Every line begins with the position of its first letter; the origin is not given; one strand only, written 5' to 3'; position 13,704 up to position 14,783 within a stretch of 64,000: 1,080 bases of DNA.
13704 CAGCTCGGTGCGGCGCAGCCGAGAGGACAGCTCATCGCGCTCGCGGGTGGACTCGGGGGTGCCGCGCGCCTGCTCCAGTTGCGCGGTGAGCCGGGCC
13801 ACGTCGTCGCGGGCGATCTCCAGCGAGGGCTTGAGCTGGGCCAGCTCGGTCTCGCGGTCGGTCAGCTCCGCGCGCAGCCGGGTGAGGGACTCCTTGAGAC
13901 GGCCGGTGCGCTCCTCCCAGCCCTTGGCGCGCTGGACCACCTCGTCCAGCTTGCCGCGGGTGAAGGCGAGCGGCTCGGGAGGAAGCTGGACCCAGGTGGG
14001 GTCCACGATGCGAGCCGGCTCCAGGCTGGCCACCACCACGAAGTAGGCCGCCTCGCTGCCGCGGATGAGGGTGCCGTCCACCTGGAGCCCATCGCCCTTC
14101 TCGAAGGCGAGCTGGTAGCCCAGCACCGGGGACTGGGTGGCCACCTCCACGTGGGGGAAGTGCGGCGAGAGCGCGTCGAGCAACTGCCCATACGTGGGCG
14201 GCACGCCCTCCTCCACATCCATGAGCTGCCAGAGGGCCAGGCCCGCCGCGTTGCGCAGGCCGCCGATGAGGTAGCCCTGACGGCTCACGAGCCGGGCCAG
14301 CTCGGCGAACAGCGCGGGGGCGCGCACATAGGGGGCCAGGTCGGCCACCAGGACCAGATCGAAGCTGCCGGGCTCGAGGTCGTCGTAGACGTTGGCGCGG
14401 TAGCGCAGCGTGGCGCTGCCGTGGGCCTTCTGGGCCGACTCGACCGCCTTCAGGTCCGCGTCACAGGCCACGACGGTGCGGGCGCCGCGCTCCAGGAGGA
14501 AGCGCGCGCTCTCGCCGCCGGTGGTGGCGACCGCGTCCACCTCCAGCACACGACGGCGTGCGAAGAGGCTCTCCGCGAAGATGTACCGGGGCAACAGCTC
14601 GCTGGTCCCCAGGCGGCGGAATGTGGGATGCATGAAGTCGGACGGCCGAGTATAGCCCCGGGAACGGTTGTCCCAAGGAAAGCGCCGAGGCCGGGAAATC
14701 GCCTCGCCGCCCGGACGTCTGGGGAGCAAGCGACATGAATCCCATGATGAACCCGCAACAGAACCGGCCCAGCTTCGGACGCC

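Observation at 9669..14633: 1655-aa coiled-coil protein with an N-terminal methyltransferase-like domain and two internal tandem-repeat arrays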

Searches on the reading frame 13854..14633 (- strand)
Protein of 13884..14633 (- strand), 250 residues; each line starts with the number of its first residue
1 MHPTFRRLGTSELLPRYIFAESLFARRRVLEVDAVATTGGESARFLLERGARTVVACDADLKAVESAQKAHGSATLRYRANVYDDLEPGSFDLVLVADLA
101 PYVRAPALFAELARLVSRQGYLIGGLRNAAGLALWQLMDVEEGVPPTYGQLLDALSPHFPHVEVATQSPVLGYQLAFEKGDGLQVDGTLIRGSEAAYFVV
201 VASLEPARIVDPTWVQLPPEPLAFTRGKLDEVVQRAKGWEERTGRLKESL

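Call 6: search_protein_families(library=pfam, proteins=[window:13884-14633:-], max_evalue=1)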
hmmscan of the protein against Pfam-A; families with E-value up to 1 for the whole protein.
window:13884-14633:- (250 aa): 5 families
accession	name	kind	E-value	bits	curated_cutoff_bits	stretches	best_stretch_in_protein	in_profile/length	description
PF08241.18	Methyltransf_11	-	2.4e-08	34.9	21.2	1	36-123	4-94/95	Methyltransferase domain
PF13649.12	Methyltransf_25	-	4.5e-06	27.7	27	1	36-120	5-97/97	Methyltransferase domain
PF08242.18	Methyltransf_12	-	0.0031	18.6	30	1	38-121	7-97/98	Methyltransferase domain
PF05175.20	MTS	-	0.012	15.7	23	1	38-95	42-103/170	Methyltransferase small domain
PF06325.19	PrmA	-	0.22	11.4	22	1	50-123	183-257/296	Ribosomal protein L11 methyltransferase (PrmA)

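Call 7: search_protein_families(library=ncbifam, proteins=[window:13884-14633:-], max_evalue=1)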
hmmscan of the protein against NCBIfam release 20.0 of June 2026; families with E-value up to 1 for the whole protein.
window:13884-14633:- (250 aa): 3 families
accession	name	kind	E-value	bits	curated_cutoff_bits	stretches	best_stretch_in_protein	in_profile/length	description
NF045667.1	MTase_DVU1556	equivalog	0.0016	17.9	155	1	40-123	34-118/213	DVU_1556 family methyltransferase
TIGR00406.1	prmA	equivalog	0.012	15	183.15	1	47-123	178-256/288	50S ribosomal protein L11 methyltransferase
NF004851.0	PRK06202.1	equivalog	0.016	14.7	243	1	27-97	59-136/237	hypothetical protein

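Call 12: find_homologous_proteins(query=window:13884-14633:-, max_evalue=0.001)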
Query window:13884-14633:- (250 aa): 58 proteins with E <= 0.001 among 6686 candidates.
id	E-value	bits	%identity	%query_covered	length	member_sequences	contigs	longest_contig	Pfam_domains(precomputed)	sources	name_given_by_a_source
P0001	9.3e-149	512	93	100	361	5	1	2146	PF08241.19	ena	-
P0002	1.0e-147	508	93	100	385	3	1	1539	PF08241.19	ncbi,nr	ncbi:MAG TPA: methyltransferase domain-containing protein, partial [Archangium sp.]|nr:methyltransfe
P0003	2.0e-140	485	87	100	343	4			PF13649.13,PF08241.19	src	-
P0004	2.5e-133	461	84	100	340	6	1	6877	PF13649.13,PF28019.1,PF08241.19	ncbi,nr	ncbi:MAG TPA: methyltransferase domain-containing protein, partial [Myxococcus sp.]|nr:methyltransfe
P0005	1.0e-126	440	83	97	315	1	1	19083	PF13649.13,PF08241.19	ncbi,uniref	ncbi:methyltransferase domain-containing protein, partial [Corallococcus sp. 4LFB]|uniref:methyltran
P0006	5.3e-118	411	80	96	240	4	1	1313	PF13649.13,PF08241.19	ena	-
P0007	1.5e-109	383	72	100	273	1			PF13649.13,PF08241.19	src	-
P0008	4.8e-106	372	71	100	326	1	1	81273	PF13649.13,PF08241.19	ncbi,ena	-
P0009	6.4e-105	368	73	100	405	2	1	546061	-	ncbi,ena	-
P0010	1.1e-104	367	71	99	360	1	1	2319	PF13649.13,PF08241.19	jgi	jgi:hypothetical protein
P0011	1.0e-103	364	70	98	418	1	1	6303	PF08241.19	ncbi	ncbi:MAG: methyltransferase domain-containing protein, partial [Myxococcaceae bacterium]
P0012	3.8e-103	362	70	100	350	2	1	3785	PF13649.13,PF08241.19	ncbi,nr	ncbi:MAG: methyltransferase domain-containing protein, partial [Myxococcaceae bacterium]|nr:methyltr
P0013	9.6e-103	361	83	78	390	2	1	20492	-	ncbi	ncbi:HCR, partial [Stigmatella aurantiaca DW4/3-1]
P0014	1.9e-102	360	70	100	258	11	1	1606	-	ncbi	ncbi:MAG TPA: class I SAM-dependent methyltransferase, partial [Myxococcaceae bacterium]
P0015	2.4e-101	357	69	100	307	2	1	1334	PF13649.13,PF08241.19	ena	-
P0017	5.1e-100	352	69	99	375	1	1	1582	PF13649.13,PF08241.19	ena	-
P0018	3.0e-99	350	68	99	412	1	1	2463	PF13649.13,PF08241.19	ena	-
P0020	1.3e-97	344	67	99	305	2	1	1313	PF13649.13,PF08241.19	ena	-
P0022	1.5e-89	318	70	89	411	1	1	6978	PF13649.13,PF08241.19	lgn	-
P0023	2.1e-89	317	70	87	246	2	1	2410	PF13649.13,PF08241.19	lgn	-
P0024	2.6e-89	317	68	89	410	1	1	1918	PF13649.13,PF08241.19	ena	-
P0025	7.3e-89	316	68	89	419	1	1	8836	PF13649.13,PF08241.19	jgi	jgi:SAM-dependent methyltransferase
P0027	8.2e-84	299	62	97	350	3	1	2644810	PF13649.13,PF08241.19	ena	-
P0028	2.0e-83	298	81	69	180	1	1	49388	PF13649.13,PF08241.19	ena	-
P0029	7.1e-83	296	64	90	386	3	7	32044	PF13649.13,PF08241.19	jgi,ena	-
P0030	2.2e-82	295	59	99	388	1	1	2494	PF13649.13,PF08241.19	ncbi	-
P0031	4.2e-81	290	64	90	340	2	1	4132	PF13649.13,PF08241.19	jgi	-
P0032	7.0e-80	286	69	82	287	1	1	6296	PF13649.13,PF08241.19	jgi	jgi:SAM-dependent methyltransferase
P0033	8.4e-79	283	62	90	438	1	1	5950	PF08241.19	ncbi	-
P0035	3.0e-72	261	59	89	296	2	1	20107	PF13649.13,PF08241.19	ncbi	-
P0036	3.0e-67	245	71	68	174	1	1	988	PF13649.13,PF08241.19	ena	-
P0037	3.6e-67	245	61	79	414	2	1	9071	PF13649.13,PF19220.7,PF08241.19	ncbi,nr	ncbi:MAG TPA: methyltransferase domain-containing protein [Myxococcaceae bacterium]|nr:methyltransfe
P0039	3.8e-65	238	70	66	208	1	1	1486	PF13649.13,PF08241.19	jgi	-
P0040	1.3e-60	223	50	97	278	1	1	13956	PF13649.13,PF08241.19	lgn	-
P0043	6.8e-57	211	88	47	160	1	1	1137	PF13649.13,PF08241.19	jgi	-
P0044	1.9e-54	203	46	100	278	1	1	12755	-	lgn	-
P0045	7.5e-53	198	65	62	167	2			PF13649.13,PF08241.19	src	-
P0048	3.6e-38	150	68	46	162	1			PF13649.13,PF08241.19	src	-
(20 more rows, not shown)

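Call 13: find_related_loci(query=window:13884-14633:-, collection=genome_contigs, flank=10000)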
Query window:13884-14633:- (250 aa) in genome_contigs; peptide patterns used: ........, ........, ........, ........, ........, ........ (x = any residue, [..] = any of these).
189 stretches matched a pattern; 83 encode a relative of the query (tblastn E <= 1e-3); the best 80 are kept; 80 distinct loci.
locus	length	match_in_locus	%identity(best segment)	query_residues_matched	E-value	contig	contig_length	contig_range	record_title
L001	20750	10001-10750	96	1-250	3e-160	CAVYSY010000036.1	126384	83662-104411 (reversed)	MAG: uncultured delta proteobacterium isolate MFD05674.bin.2.184 genome assembly, contig: contig_54305, whole genome sho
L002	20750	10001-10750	94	1-250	4e-160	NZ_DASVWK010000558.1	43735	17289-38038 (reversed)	MAG: Archangium sp. isolate SMAG_U3368 k141_420163, whole genome shotgun sequence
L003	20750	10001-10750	94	1-250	1e-157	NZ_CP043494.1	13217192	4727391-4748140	Archangium minus strain Cbm 6 chromosome, complete genome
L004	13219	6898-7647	94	1-250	2e-157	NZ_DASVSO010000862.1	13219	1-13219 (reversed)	MAG: Archangium sp. isolate SMAG_U3264 k141_275874, whole genome shotgun sequence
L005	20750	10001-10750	94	1-250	2e-156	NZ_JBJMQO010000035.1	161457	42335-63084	MAG: Archangium sp. isolate H3_16_all_fractions_metab_conc_11_70_0 k255_2209082, whole genome shotgun sequence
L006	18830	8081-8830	93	1-250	6e-154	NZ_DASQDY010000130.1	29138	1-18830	MAG: Archangium sp. isolate SMAG_U11739 k141_987606, whole genome shotgun sequence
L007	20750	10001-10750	92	1-250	1e-154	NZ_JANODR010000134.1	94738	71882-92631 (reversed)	MAG: Archangium sp. isolate VAR_17_metabat_108 VAR_17_k141_401386, whole genome shotgun sequence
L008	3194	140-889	88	1-250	2e-158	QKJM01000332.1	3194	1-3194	MAG: Archangium sp. isolate SZUA-606 scaffold_179530, whole genome shotgun sequence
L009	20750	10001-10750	94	1-250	4e-148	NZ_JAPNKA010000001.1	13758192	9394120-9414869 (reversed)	Archangium lansingense strain MIWBW ctg.000000F, whole genome shotgun sequence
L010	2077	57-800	87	1-248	4e-158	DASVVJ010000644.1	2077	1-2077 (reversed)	MAG TPA_asm: Myxococcaceae bacterium isolate SMAG_U3340 k141_244099, whole genome shotgun sequence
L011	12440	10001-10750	93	1-250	4e-147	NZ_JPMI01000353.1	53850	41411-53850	Archangium violaceum Cb vi76 contig00406, whole genome shotgun sequence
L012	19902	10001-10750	94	1-250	1e-146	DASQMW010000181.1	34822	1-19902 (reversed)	MAG TPA_asm: Archangium sp. isolate SMAG_U10759 k141_512591, whole genome shotgun sequence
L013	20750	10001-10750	92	1-250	2e-146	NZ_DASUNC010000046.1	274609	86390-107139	MAG: Archangium sp. isolate SMAG_U1589 k141_1030697, whole genome shotgun sequence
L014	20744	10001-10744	87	1-248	3e-146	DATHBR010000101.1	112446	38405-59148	MAG TPA_asm: Myxococcaceae bacterium isolate SMAG_U10721 k141_859839, whole genome shotgun sequence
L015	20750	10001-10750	93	1-250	1e-145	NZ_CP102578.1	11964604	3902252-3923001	Archangium gephyra strain SDU49 chromosome, complete genome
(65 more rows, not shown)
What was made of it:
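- On Head-plus-coiled-coil family defined here (Myxococcaceae clade): The 80 genomic loci show 67-96 % head identity (call 13).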

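Call 26: predict_structure(alignment_id=A1)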
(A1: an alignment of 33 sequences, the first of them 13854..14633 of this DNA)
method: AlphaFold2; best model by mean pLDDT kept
length: 260 residues; sequences in the alignment: 33
mean_pLDDT: 72.7   pTM: 0.67
mean pLDDT of the five models: 72.7, 72.5, 70.2, 70.2, 69.6
residues with pLDDT >= 90: 90; 70-90: 68; 50-70: 34; < 50: 68
segments of 3 or more residues with pLDDT < 50: 1-10, 131-142, 169-195, 211-229
pLDDT, mean of each block of 10 residues (from residue 1): 38 59 87 87 86 95 96 97 95 92 92 95 79 43 71 93 69 44 33 58 76 42 40 62 82 82
secondary structure, 60 per line:
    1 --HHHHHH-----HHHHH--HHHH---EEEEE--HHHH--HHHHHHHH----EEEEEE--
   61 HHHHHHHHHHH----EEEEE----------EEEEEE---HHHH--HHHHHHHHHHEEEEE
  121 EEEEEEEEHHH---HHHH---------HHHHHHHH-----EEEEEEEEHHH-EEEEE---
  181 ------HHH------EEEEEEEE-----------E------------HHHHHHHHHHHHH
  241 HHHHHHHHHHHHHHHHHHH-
elements in order: H3-8 H14-18 H21-24 E28-32 H35-38 H41-48 E53-58 H61-71 E76-80 E91-96 H100-103 H106-115 E116-128 H135-138 H148-155 E161-168 E173-177 E196-203 H228-259
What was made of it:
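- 13959..14633 (-): N-terminal globular head, aa 1-225, class I SAM-MTase fold. It ends in the invariant junction motif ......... (aa 214-222). AF2 core pLDDT is 86-97 (call 26).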

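Call 29: fold_search(model_id=the predicted structure, library=pdb)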
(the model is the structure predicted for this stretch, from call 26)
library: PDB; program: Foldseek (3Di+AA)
matches with E <= 10: 1944; with E <= 0.001: 832
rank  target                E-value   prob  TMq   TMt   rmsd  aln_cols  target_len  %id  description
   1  5je6_A                2.2e-09  1.00  0.49  0.53   5.4       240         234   16  Crystal structure of Burkholderia glumae ToxA (released 2016-05-11)
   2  6f5z_B                3.6e-09  1.00  0.51  0.57   7.7       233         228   15  Complex between the Haloferax volcanii Trm112 methyltransferase activator and the Hvo_0019 putative methyltransferase (released 2018-07-11)
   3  6f5z_A                9.3e-09  1.00  0.51  0.58   6.8       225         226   16  Complex between the Haloferax volcanii Trm112 methyltransferase activator and the Hvo_0019 putative methyltransferase (released 2018-07-11)
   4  5jdz_B                1.4e-08  1.00  0.49  0.57   6.1       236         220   16  Crystal structure of Burkholderia glumae ToxA with bound S-adenosylhomocysteine (SAH) (released 2016-05-04)
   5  7wzg_A                1.5e-08  1.00  0.48  0.53   6.8       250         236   15  Cypemycin N-terminal methyltransferase CypM (released 2023-02-22)
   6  7wzg_C                1.5e-08  1.00  0.49  0.53   6.7       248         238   16  Cypemycin N-terminal methyltransferase CypM (released 2023-02-22)
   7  5jdz_A                1.5e-08  1.00  0.48  0.52   6.0       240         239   16  Crystal structure of Burkholderia glumae ToxA with bound S-adenosylhomocysteine (SAH) (released 2016-05-04)
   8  8rdl                  1.6e-08  1.00  0.49  0.61   4.3       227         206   13  Xenorhabdin methyltransferase XrdM with SAH (released 2024-10-16)
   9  3v97_A                1.8e-08  1.00  0.47  0.20   4.9       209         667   13  Crystal structure of bifunctional methyltransferase YcbY (RlmLK) from Escherichia coli, SAH binding (released 2012-02-29)
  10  1ve3_A                1.8e-08  1.00  0.49  0.59   5.9       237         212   15  Crystal structure of PH0226 protein from Pyrococcus horikoshii OT3 (released 2005-05-24)
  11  3cgg_A                1.9e-08  1.00  0.48  0.65   5.1       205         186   13  Crystal structure of TehB-like SAM-dependent methyltransferase (NP_600671.1) from Corynebacterium glutamicum ATCC 1303 (released 2008-03-18)
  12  3g5l_B                1.9e-08  1.00  0.51  0.61   6.0       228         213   12  Crystal structure of putative S-adenosylmethionine dependent methyltransferase from Listeria monocytogenes (released 2009-02-17)
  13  5je1_B                2.0e-08  1.00  0.51  0.55   5.1       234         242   17  Crystal structure of Burkholderia glumae ToxA with bound S-adenosylhomocysteine (SAH) and toxoflavin (released 2016-05-04)
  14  5je3_B                2.0e-08  1.00  0.48  0.56   5.3       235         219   16  Crystal structure of Burkholderia glumae ToxA Y7A mutant with bound S-adenosylhomocysteine (SAH) (released 2016-05-04)
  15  8x8j_A                2.0e-08  1.00  0.47  0.52   6.4       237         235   13  The structure of AbBioc in complex with inhibitor sinefungin (released 2024-11-13)
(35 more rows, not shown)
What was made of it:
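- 13959..14633 (-): Foldseek against PDB gives ToxA, Hvo_0019 and CypM at E about 2e-9, probability 1.00 (call 29).
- On Class I SAM-dependent methyltransferase (Pfam Methyltransf_11, PF08241): The AF2 model matches solved MTases at Foldseek probability 1.00, E 2e-9 (calls 26, 29).
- Closest known: Class I SAM-dependent methyltransferases of the Methyltransf_11/25 type. Same: The Rossmann-like fold is shared (Foldseek E about 2e-9, TM about 0.5; call 29).
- Checked: The MTase-like head is confirmed (calls 6, 26, 29).
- MTase fold: Pfam hit above its cutoff (call 6); AF2 core pLDDT 86-97 (call 26); Foldseek hits to more than 800 MTase chains, the best at E 2e-9 (call 29).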

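Call 30: search_solved_structures(query=A1, max_evalue=1, show_alignments=2)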
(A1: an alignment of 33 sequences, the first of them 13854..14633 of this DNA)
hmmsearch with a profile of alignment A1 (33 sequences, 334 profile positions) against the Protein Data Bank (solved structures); distinct sequences matched with E-value up to 1: 31.
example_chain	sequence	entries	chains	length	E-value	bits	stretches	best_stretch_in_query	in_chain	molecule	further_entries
2avn_A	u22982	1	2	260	0.00023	23.8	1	26-144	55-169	ubiquinone/menaquinone biosynthesis methyltransferase-related protein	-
8rdl_A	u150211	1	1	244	0.001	21.7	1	40-124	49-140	ToxA protein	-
5je3_A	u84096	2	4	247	0.0046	19.6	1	46-117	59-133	Methyl transferase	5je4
5jdy_A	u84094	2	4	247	0.0047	19.6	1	46-117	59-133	Methyl transferase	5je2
5jdz_A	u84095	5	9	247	0.0047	19.6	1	46-117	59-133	Methyl transferase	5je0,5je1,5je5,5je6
4isc_A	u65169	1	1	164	0.016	17.8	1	52-123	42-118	Methyltransferase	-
2d3e_A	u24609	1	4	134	0.031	16.9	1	228-330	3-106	General control protein GCN4 and Tropomyosin 1 alpha chain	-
3pwz_A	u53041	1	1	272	0.048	16.2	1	25-97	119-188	Shikimate dehydrogenase 3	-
2efr_A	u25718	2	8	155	0.06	15.9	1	227-330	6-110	General control protein GCN4 and Tropomyosin 1 alpha chain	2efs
2wpq_A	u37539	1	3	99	0.12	14.9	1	227-316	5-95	TRIMERIC AUTOTRANSPORTER ADHESIN FRAGMENT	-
2e7s_A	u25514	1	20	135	0.15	14.6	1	235-326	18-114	Rab guanine nucleotide exchange factor SEC2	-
9s4q_24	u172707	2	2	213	0.22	14.1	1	222-317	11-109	Kinetochore protein SPC24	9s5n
6gaj_A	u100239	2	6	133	0.25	13.9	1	216-329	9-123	Outer capsid protein sigma-1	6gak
8bd7_M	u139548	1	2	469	0.26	13.8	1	227-329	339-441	Intraflagellar transport protein 57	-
5aps_A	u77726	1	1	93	0.27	13.8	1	227-283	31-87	GENERAL CONTROL PROTEIN GCN4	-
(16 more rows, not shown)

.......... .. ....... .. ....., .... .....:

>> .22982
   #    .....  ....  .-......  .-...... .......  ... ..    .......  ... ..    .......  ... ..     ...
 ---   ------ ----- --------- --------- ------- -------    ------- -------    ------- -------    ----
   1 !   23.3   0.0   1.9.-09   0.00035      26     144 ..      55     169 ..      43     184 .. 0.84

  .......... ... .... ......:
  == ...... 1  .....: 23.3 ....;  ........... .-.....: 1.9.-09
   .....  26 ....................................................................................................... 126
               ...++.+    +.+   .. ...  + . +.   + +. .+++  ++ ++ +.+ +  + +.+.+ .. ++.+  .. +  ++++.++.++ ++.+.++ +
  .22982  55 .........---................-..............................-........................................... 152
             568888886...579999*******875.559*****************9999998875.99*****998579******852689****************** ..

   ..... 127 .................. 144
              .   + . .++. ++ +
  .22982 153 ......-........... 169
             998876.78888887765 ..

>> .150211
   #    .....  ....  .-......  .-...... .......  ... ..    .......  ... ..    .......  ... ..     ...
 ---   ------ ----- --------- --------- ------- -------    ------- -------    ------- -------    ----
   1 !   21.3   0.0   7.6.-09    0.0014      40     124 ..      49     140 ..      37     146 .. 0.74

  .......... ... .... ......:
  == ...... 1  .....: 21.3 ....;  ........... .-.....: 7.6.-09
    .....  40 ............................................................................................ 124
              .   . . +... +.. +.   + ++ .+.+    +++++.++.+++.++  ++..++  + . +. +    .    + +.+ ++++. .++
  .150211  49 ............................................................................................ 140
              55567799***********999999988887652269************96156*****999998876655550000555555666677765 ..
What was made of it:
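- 14505..14549 (-): Non-canonical motif I, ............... (aa 29-43). It has a 3-residue insertion, and only 1 of the 3 GxGxG glycines is kept. Profile alignment to PDB 2avn (call 30).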

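Call 48: search_protein_representatives(protein=window:13959-14633:-)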
Query: 225 residues. Proteins with E-value up to 0.001 (for the whole library): 502; up to 1e-10: 149; up to 1e-30: 57. The best 150 are listed.
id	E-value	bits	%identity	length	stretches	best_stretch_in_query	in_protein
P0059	3.3e-101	354.1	76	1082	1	2-225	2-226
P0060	1.7e-99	348.5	75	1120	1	2-225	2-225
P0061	2.7e-96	338.0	73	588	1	4-224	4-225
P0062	2.6e-94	331.5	74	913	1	3-225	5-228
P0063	3.0e-93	328.0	72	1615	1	3-225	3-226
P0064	4.7e-93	327.4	70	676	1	2-224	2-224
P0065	1.1e-92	326.2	72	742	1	2-225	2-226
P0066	3.1e-92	324.7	69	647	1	1-224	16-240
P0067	4.0e-92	324.4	72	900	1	2-224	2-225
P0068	5.2e-92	324.0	72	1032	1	1-225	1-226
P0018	1.7e-91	322.3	70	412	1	4-225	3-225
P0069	2.6e-91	321.7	72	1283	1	1-225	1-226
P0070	3.7e-91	321.2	71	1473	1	2-225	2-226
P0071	4.5e-91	320.9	70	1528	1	2-225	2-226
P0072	9.4e-91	319.9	68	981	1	1-224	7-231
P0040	3.8e-56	206.8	52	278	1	4-224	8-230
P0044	6.7e-52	192.9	53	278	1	4-224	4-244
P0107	4.5e-31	124.8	41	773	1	2-223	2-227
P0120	3.7e-26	108.7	37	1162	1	8-223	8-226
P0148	6.3e-18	81.9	37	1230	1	11-222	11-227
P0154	1.3e-15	74.2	38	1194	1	12-220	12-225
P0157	3.8e-15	72.8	39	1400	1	11-218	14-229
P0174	2.7e-12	63.5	30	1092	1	11-218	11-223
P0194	9.5e-11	58.4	34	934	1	13-222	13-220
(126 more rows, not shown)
